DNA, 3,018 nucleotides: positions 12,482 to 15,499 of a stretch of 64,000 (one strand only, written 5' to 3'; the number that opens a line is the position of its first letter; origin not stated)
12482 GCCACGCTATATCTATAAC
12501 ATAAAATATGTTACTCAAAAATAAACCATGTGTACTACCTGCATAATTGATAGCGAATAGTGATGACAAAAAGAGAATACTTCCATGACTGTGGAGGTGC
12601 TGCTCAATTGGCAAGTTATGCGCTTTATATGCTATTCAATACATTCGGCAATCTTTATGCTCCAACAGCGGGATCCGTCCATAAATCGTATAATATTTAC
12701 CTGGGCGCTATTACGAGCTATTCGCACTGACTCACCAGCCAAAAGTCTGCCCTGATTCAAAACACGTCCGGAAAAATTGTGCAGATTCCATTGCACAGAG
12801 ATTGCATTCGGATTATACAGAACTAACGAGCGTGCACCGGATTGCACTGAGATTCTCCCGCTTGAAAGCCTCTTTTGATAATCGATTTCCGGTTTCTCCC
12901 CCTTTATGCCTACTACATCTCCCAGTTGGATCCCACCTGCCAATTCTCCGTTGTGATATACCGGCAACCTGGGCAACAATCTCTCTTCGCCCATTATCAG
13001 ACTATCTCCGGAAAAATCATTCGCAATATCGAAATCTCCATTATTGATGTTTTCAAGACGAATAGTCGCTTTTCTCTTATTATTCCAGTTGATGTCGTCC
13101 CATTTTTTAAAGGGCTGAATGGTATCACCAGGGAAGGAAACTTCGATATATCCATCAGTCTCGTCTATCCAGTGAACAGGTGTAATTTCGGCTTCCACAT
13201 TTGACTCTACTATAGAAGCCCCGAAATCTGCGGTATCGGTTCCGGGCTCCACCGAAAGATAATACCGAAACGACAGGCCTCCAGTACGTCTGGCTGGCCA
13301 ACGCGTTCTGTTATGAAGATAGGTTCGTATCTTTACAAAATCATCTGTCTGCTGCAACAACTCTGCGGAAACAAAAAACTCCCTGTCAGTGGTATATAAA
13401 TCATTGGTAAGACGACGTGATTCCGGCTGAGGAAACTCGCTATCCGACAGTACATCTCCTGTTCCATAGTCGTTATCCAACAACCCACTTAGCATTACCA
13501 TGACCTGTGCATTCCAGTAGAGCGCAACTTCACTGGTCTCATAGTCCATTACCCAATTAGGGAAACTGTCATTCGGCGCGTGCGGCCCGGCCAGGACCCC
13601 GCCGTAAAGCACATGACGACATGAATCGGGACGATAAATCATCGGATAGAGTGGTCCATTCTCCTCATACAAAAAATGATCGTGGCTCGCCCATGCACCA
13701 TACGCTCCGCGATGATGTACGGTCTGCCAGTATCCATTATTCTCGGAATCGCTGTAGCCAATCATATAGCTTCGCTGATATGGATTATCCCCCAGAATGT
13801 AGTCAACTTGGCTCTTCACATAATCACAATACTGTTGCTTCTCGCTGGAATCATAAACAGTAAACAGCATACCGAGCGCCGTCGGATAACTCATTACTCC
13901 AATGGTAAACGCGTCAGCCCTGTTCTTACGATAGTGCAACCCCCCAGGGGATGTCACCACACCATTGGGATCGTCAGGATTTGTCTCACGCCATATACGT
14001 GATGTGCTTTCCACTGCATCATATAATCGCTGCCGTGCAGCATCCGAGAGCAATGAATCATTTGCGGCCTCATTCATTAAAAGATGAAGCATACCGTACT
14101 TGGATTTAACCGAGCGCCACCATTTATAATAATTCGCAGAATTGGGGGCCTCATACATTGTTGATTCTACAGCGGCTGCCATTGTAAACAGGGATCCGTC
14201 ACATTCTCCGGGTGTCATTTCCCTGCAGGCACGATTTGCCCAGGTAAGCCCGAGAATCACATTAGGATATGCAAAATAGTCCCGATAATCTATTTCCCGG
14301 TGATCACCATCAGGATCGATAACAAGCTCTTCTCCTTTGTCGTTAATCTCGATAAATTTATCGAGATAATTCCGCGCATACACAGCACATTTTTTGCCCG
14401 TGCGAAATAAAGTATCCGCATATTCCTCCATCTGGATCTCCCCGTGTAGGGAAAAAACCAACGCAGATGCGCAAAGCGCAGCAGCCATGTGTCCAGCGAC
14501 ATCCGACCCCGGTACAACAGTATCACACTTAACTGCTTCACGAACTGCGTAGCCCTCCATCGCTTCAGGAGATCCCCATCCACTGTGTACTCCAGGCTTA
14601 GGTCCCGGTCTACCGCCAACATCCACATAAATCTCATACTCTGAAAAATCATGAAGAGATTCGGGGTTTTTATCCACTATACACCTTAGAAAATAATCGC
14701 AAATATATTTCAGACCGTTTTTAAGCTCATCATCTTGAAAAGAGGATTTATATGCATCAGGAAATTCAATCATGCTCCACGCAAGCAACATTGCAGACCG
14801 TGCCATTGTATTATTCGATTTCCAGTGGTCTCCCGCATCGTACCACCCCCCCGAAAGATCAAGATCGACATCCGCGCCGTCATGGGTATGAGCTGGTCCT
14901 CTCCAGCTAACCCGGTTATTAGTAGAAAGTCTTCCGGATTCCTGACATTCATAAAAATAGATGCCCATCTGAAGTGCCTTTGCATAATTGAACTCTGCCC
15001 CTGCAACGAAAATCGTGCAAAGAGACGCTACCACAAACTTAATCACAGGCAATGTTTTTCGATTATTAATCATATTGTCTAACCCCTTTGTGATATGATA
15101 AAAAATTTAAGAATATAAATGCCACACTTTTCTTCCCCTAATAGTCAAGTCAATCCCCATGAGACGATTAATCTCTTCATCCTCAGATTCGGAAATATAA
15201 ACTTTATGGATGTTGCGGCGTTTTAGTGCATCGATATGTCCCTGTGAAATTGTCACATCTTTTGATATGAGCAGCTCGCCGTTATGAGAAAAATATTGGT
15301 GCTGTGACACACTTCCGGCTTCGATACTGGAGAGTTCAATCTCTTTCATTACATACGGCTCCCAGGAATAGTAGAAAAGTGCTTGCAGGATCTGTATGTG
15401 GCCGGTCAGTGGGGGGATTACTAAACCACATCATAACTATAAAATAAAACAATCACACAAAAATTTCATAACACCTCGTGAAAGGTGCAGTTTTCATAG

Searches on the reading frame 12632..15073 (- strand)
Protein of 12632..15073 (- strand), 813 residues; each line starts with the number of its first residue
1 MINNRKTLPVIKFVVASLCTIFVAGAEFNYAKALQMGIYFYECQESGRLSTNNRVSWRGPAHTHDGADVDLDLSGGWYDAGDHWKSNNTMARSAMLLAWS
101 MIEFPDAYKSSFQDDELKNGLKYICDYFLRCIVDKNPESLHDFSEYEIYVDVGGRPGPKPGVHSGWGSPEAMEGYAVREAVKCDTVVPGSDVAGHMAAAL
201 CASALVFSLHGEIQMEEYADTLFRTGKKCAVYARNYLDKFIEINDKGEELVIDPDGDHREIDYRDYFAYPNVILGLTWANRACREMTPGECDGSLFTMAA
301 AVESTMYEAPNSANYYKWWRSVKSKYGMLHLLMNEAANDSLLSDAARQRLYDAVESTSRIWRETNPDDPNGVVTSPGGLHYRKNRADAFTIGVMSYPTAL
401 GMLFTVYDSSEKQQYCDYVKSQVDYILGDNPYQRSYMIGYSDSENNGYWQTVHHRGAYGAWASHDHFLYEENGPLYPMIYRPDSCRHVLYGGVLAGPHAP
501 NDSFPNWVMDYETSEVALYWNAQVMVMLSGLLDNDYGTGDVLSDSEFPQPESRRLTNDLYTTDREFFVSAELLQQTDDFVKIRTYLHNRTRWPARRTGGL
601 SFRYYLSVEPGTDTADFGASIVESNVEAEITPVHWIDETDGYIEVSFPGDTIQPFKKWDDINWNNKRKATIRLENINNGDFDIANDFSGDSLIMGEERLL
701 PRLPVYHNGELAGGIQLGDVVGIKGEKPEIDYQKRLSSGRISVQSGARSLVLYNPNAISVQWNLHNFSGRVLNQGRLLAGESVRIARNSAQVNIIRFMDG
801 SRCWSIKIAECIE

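Call 8: search_protein_families(library=pfam, proteins=[window:12632-15073:-])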
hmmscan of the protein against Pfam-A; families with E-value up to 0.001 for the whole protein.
window:12632-15073:- (813 aa): 2 families
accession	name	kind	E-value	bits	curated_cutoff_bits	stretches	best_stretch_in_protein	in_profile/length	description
PF00759.25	Glyco_hydro_9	-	7.1e-80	269.9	27.7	1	30-527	1-443/444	Glycosyl hydrolase family 9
PF00942.24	CBM_3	-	4.6e-07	30.6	22.4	1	574-645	9-83/83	Cellulose binding domain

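Call 23: find_encoding_contigs(protein=window:12632-15073:-, flank=10000, max_places=6)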
Protein window:12632-15073:- (813 aa): no gene with exactly this product is on record in the collection.

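Call 25: find_homologous_proteins(query=window:12632-15073:-, max_evalue=1e-50)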
Query window:12632-15073:- (813 aa): 75 proteins with E <= 1e-50 among 8000 candidates.
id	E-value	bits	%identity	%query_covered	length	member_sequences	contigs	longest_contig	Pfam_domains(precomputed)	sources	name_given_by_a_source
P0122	0.0e+0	1930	100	100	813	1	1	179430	PF00942.26,PF00759.26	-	-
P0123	4.5e-213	728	45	96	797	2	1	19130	PF00942.26,PF00759.26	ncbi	-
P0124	1.5e-210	719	48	87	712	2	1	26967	PF00942.26,PF00759.26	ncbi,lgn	-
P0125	5.9e-208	711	44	96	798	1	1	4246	PF00942.26,PF00759.26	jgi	jgi:endoglucanase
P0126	8.6e-208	710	47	86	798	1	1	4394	PF00942.26,PF00759.26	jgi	-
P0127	6.9e-206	704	45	94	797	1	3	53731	PF00942.26,PF00759.26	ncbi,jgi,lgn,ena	-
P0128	2.0e-204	699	47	87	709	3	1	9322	PF00942.26,PF00759.26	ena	-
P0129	5.0e-202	691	46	86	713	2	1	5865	PF00942.26,PF00759.26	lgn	-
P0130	1.7e-191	656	42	94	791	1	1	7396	PF00942.26,PF00759.26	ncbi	-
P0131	7.6e-149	515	41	88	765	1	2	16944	PF00942.26,PF00759.26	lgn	-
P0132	2.3e-138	481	38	85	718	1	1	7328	PF00942.26,PF00759.26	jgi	jgi:endoglucanase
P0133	7.5e-131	456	38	85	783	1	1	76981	PF00942.26,PF00759.26,PF18962.8,PF13860.13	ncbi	-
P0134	3.3e-125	437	36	85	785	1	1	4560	PF00942.26,PF00759.26,PF13860.13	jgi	-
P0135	1.5e-119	418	35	87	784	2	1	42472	PF00942.26,PF00759.26,PF13860.13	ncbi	-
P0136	2.3e-119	418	35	85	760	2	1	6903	PF00942.26,PF00759.26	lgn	-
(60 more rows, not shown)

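Call 26: find_encoding_contigs(protein=P0124, flank=6000, max_places=3)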
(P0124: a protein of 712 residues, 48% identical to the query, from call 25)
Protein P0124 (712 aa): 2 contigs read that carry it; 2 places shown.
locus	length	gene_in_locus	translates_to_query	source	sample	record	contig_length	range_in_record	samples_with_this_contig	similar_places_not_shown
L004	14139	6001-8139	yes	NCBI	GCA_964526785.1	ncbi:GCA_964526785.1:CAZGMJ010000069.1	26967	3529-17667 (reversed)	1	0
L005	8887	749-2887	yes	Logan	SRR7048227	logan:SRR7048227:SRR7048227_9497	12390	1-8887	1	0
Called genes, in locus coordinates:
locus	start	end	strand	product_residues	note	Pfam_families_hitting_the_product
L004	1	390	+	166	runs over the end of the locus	PF13527:Acetyltransf_9 (weak), PF00583:Acetyltransf_1, PF13508:Acetyltransf_7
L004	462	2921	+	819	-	PF02638:GHL10, PF13200:DUF4015 (weak)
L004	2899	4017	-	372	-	PF13528:Glyco_trans_1_3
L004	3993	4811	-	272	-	PF12850:Metallophos_2 (faint)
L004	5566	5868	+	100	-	PF13701:DDE_Tnp_1_4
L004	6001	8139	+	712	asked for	PF00759:Glyco_hydro_9, PF00942:CBM_3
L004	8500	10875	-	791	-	PF17764:PriA_3primeBD, PF00270:DEAD, PF04851:ResIII, PF00271:Helicase_C, PF18074:PriA_C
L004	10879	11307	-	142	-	PF08821:CGGC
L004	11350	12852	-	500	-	PF01266:DAO, PF01946:Thi4 (faint), PF06039:Mqo (faint)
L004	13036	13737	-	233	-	-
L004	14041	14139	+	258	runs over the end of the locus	PF00246:Peptidase_M14, PF10994:DUF2817 (weak), PF24827:AstE_AspA_cat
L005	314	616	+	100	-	PF13701:DDE_Tnp_1_4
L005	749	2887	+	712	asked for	PF00759:Glyco_hydro_9, PF00942:CBM_3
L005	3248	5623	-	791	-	PF17764:PriA_3primeBD, PF00270:DEAD, PF04851:ResIII, PF00271:Helicase_C, PF18074:PriA_C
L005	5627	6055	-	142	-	PF08821:CGGC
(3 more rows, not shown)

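Call 27: find_encoding_contigs(protein=P0127, flank=6000, max_places=3)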
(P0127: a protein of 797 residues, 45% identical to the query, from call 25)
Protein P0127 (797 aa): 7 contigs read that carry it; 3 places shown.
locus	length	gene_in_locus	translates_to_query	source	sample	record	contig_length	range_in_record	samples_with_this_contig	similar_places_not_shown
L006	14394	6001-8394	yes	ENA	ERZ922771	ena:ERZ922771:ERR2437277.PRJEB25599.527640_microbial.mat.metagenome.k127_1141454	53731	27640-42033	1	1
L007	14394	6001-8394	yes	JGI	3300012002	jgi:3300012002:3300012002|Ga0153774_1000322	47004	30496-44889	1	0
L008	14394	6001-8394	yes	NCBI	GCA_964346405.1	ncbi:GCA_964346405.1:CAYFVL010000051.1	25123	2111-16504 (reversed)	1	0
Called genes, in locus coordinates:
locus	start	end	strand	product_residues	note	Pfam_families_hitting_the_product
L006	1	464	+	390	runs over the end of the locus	PF02811:PHP (weak)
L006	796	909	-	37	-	-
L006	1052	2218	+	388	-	PF04851:ResIII (weak), PF00270:DEAD, PF00271:Helicase_C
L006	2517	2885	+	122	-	PF00072:Response_reg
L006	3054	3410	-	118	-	PF00072:Response_reg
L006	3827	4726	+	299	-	PF14394:DUF4423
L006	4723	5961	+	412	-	PF13620:CarboxypepD_reg (faint)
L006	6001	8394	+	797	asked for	PF00759:Glyco_hydro_9, PF00942:CBM_3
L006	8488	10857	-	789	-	PF13802:Gal_mutarotas_2, PF01055:Glyco_hydro_31_2nd, PF21365:Glyco_hydro_31_3rd, PF17137:DUF5110 (weak)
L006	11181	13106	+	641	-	PF06452:CBM9_1 (faint)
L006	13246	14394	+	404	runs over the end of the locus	-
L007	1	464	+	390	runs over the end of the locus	PF02811:PHP (weak)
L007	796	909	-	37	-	-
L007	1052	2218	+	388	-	PF04851:ResIII (weak), PF00270:DEAD, PF00271:Helicase_C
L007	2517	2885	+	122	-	PF00072:Response_reg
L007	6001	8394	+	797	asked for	PF00759:Glyco_hydro_9, PF00942:CBM_3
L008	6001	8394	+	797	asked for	PF00759:Glyco_hydro_9, PF00942:CBM_3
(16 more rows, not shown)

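Call 54: search_protein_families(library=ncbifam, proteins=[window:12632-15073:-], max_evalue=0.01)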
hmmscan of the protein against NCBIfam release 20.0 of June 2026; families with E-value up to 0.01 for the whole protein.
window:12632-15073:- (813 aa): 1 family
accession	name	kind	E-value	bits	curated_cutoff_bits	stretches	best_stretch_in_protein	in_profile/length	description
NF049990.1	CellobisidaseCelK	equivalog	0.00022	19.5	1700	0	405-443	690-728/889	cellulose 1,4-beta-cellobiosidase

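Call 61: find_encoding_contigs(protein=P0123, flank=8000, max_places=3)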
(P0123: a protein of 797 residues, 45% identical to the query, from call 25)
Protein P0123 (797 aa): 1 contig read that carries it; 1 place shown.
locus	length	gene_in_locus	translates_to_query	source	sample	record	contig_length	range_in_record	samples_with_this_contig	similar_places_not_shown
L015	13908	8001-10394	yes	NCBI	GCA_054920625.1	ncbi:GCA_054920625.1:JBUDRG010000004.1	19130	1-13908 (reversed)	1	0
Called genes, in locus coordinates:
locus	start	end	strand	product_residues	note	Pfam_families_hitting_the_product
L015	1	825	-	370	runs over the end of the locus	PF04055:Radical_SAM, PF13186:SPASM (weak)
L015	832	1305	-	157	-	PF13620:CarboxypepD_reg (weak)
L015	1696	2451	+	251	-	-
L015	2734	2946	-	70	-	-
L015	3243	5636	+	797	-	PF17963:Big_9 (faint), PF11721:Malectin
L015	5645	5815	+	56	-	-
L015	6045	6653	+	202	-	PF00132:Hexapep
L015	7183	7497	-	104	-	PF13620:CarboxypepD_reg (weak)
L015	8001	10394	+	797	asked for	PF00759:Glyco_hydro_9, PF00942:CBM_3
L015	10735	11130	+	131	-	-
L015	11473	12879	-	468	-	PF00150:Cellulase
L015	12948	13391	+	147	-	-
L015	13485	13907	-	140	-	?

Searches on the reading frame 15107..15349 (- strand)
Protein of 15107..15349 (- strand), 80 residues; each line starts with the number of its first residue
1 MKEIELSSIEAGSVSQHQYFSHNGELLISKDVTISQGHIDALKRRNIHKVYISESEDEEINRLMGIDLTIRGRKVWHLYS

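Call 8: search_protein_families(library=pfam, proteins=[window:15107-15349:-])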
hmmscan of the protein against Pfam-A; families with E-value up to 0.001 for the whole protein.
window:15107-15349:- (80 aa): 0 families

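Call 55: search_protein_families(library=pfam, proteins=[window:15107-15349:-], max_evalue=10)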
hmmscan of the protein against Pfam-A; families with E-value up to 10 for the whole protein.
window:15107-15349:- (80 aa): 2 families
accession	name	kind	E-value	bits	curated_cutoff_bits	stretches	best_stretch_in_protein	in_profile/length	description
PF20921.3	DUF1846_C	-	0.079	13.1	27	1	35-71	108-144/153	Domain of unknown function DUF1846, C-terminal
PF12373.13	Msg2_C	-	0.23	11.3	25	1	44-56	6-18/30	Major surface glycoprotein 2 C terminal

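Call 78: predict_structure(alignment_id=A4)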
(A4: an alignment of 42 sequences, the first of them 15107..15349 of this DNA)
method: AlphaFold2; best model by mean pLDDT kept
length: 80 residues; sequences in the alignment: 42
mean_pLDDT: 72.7   pTM: 0.52
mean pLDDT of the five models: 72.7, 71.1, 70.1, 68.6, 67.7
residues with pLDDT >= 90: 1; 70-90: 52; 50-70: 8; < 50: 19
segments of 3 or more residues with pLDDT < 50: 67-80
pLDDT, mean of each block of 10 residues (from residue 1): 81 84 87 88 88 63 48 42
secondary structure, 60 per line:
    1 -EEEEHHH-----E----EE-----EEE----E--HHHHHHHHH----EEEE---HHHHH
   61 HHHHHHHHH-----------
elements in order: E2-5 E26-28 H36-44 E49-52 H56-69

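Call 80: fold_search(model_id=the predicted structure, library=pdb)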
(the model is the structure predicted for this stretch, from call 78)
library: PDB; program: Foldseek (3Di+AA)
matches with E <= 10: 341; with E <= 0.001: 0
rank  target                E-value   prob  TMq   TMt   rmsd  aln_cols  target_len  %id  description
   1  3e7h_A                1.9e-02  0.99  0.54  0.44  11.7        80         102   12  The crystal structure of the beta subunit of the DNA-directed RNA polymerase from Vibrio cholerae O1 biovar eltor (released 2008-10-14)
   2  3e7h_B                2.7e-02  0.99  0.56  0.45   8.6        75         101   12  The crystal structure of the beta subunit of the DNA-directed RNA polymerase from Vibrio cholerae O1 biovar eltor (released 2008-10-14)
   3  3tmb_B                1.2e-01  0.85  0.51  0.16   9.2        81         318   15  Bd1817, a HDG"Y"P protein from Bdellovibrio bacteriovorus (released 2011-10-19)
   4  7mko_C                1.3e-01  0.91  0.46  0.03   2.8        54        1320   17  Escherichia coli RNA polymerase elongation complex (released 2021-06-02)
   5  6koo_D                1.4e-01  0.63  0.34  0.03   5.3        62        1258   14  Mycobacterium tuberculosis initial transcription complex comprising sigma H and 5'-OH RNA of 7 nt (released 2020-03-11)
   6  9n9q_F                1.4e-01  0.33  0.33  0.03  14.4        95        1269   13  Cryo-EM structure of the RNA-guided transcription complex (released 2025-12-24)
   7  6xas_I                1.7e-01  0.96  0.48  0.04   2.2        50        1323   18  CryoEM Structure of E. coli Rho-dependent Transcription Pre-termination Complex (released 2020-12-16)
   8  6jcx_D                1.9e-01  0.54  0.34  0.03   5.3        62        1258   14  Mycobacterium tuberculosis transcription initiation complex with ECF sigma factor sigma H and 6nt RNA (released 2019-05-29)
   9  1xi8_B                2.0e-01  0.63  0.40  0.15  11.1        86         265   13  Molybdenum cofactor biosynthesis protein from Pyrococcus furiosus Pfu-1657500-001 (released 2004-11-30)
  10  6psq_I                2.1e-01  0.93  0.48  0.03   2.2        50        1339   18  Escherichia coli RNA polymerase closed complex (TRPc) with TraR and rpsT P2 promoter (released 2020-03-25)
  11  7egs_A                2.3e-01  0.89  0.46  0.14   2.5        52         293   17  The crystal structure of lobe domain of E. coli RNA polymerase complexed with the C-terminal domain of UvrD (released 2022-04-06)
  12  7xl3_C                2.3e-01  0.84  0.46  0.04   3.1        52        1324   15  Cryo-EM structure of Pseudomonas aeruginosa RNAP sigmaS holoenzyme complexes with transcription factor SutA (open lobe (released 2022-07-27)
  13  7mkp_C                3.0e-01  0.87  0.48  0.04   2.3        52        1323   17  Escherichia coli RNA polymerase core enzyme (released 2021-06-23)
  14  7f0r_C                3.0e-01  0.87  0.45  0.03   2.0        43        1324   16  Cryo-EM structure of Pseudomonas aeruginosa SutA transcription activation complex (released 2022-07-27)
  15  5uac_C                3.0e-01  0.87  0.48  0.03   2.1        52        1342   19  Escherichia coli RNA polymerase and Rifampin complex, wild-type (released 2017-01-18)
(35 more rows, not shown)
